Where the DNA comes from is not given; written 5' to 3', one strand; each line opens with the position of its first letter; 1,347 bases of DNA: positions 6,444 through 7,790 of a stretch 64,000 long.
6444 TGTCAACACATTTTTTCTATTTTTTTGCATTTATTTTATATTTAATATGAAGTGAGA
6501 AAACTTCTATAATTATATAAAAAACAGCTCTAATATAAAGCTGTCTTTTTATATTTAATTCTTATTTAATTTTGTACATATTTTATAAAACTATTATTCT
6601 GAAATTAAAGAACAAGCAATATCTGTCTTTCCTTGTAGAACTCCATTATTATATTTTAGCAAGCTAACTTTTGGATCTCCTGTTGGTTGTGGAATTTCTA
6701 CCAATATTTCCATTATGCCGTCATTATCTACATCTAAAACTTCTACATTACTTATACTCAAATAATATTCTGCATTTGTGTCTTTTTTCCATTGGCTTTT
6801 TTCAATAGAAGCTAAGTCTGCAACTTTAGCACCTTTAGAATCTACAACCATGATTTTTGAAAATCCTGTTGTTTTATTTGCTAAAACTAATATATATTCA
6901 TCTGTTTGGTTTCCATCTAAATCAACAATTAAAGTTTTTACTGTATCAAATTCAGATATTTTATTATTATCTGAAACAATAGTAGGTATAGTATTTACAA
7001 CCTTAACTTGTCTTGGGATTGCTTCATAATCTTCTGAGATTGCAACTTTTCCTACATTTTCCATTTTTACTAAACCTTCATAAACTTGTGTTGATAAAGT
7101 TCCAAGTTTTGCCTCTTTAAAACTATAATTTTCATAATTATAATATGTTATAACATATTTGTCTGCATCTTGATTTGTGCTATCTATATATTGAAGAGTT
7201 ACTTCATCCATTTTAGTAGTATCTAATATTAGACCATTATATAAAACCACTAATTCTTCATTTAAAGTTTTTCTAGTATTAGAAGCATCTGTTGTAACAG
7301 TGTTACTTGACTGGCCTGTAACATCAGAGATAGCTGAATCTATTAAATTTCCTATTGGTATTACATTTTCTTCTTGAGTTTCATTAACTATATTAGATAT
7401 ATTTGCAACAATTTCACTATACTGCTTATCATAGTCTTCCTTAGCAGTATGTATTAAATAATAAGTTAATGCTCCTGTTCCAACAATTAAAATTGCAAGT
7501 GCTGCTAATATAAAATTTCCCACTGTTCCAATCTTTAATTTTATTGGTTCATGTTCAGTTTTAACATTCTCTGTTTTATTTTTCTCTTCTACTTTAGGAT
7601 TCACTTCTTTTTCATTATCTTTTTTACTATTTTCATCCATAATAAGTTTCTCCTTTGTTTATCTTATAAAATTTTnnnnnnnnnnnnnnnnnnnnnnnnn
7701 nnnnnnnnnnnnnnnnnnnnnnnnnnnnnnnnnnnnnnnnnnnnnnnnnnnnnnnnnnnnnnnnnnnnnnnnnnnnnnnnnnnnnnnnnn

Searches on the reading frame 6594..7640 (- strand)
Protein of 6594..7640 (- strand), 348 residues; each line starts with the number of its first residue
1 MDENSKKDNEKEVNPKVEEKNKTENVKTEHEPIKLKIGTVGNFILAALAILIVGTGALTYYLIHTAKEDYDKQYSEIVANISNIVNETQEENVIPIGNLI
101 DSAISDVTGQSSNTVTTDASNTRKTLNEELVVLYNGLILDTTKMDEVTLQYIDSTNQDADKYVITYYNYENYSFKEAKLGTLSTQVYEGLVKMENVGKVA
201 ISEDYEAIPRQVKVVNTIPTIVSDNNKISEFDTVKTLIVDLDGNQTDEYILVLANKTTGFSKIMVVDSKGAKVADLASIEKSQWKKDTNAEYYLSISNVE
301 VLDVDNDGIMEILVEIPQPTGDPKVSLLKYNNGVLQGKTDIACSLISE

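Call 3: search_protein_families(library=pfam, proteins=[window:6594-7640:-], max_evalue=1)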
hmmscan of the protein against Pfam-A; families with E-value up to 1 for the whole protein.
window:6594-7640:- (348 aa): 1 family
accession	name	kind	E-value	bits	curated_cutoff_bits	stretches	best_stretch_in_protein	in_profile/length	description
PF13517.12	FG-GAP_3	-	0.025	15.6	26.9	1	290-314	39-61/61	FG-GAP-like repeat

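Call 4: search_protein_families(library=ncbifam, proteins=[window:6594-7640:-], max_evalue=1)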
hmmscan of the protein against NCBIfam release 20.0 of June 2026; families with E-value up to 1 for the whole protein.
window:6594-7640:- (348 aa): 0 families

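Call 45: search_protein_families(library=padloc, proteins=[window:6594-7640:-], max_evalue=0.01)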
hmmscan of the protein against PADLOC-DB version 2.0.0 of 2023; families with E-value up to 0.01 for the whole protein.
window:6594-7640:- (348 aa): 0 families

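Call 46: search_protein_families(library=phrogs, proteins=[window:6594-7640:-], max_evalue=0.01)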
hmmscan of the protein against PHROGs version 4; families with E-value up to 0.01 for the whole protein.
window:6594-7640:- (348 aa): 0 families

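Call 67: find_related_loci(query=A5, collection=metagenome_contigs, flank=4000)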
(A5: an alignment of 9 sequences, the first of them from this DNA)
Query A5 (348 aa) in metagenome_contigs; peptide patterns used: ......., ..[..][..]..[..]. (x = any residue, [..] = any of these).
316 stretches matched a pattern; 39 encode a relative of the query (tblastn E <= 1e-3); 39 distinct loci.
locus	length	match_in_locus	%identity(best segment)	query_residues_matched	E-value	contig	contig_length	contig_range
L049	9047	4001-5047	94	1-348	0e+0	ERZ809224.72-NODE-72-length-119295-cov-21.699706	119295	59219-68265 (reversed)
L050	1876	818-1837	71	1-346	2e-171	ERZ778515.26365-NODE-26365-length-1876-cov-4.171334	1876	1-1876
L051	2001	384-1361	74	29-348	3e-170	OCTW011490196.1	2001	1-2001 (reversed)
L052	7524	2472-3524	69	1-348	8e-156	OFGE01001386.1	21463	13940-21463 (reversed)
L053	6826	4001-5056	70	3-346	5e-154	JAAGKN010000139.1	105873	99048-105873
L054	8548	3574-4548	74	29-348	2e-153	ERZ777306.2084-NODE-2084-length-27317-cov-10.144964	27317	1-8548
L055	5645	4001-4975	72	27-348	4e-153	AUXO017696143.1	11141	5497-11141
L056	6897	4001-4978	73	27-348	6e-151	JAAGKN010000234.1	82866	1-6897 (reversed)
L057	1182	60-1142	65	1-348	6e-162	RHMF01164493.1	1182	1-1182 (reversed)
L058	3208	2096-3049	69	33-348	4e-146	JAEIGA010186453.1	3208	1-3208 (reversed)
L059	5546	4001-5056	63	1-348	5e-139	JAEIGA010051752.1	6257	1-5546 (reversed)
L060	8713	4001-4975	67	33-348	3e-138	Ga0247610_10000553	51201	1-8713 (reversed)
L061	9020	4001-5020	64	17-348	3e-131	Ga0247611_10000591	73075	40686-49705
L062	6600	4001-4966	65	34-348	1e-130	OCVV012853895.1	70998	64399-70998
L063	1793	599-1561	67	31-348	8e-140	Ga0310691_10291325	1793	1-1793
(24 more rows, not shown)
